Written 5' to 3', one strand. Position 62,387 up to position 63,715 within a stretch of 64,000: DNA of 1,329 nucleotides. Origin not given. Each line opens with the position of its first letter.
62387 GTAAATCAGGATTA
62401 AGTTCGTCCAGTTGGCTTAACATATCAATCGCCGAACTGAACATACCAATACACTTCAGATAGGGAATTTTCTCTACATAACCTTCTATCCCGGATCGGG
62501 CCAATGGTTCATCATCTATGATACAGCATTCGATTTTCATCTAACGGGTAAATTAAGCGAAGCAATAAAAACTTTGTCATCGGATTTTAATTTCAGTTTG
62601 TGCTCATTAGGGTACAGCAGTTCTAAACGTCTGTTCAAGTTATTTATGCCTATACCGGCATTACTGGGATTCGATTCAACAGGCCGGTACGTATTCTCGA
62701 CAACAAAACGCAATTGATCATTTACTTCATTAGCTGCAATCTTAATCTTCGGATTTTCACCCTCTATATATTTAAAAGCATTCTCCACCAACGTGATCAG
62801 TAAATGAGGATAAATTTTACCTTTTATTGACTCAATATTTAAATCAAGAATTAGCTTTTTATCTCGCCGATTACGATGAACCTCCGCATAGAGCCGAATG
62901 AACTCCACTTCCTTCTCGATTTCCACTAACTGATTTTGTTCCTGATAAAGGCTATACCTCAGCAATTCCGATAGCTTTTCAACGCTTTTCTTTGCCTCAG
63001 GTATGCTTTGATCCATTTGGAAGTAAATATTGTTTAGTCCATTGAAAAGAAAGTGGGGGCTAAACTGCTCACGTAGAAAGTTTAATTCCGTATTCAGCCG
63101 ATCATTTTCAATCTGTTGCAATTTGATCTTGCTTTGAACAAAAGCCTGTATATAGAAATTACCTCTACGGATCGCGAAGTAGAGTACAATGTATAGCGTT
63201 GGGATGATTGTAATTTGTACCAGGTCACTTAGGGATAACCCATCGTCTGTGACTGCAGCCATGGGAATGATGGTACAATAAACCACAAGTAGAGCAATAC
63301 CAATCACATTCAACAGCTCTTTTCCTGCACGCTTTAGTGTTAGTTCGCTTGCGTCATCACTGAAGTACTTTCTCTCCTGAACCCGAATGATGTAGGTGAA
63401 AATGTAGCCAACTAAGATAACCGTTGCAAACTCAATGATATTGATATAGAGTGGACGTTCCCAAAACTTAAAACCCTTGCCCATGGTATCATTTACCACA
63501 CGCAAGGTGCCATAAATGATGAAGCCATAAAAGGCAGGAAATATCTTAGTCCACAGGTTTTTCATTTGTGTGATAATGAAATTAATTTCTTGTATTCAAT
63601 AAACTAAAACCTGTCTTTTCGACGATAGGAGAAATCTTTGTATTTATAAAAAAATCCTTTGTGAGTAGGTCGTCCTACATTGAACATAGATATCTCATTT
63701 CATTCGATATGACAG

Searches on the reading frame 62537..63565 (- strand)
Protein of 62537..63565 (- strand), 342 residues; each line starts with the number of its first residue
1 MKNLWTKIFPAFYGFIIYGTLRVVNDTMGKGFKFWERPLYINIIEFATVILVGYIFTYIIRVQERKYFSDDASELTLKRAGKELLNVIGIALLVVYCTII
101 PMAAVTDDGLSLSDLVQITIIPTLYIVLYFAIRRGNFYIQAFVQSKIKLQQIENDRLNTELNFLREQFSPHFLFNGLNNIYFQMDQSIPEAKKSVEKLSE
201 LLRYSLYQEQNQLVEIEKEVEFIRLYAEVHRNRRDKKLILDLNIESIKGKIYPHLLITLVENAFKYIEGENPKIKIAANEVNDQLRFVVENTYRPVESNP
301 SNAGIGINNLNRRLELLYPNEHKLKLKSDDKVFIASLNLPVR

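Call 7: search_protein_families(library=pfam, proteins=[window:62537-63565:-], max_evalue=0.001)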
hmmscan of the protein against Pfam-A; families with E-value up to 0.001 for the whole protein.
window:62537-63565:- (342 aa): 1 family
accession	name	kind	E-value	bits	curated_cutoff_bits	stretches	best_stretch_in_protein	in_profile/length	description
PF06580.19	His_kinase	-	1.4e-20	73.8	25.2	1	159-237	1-80/81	Histidine kinase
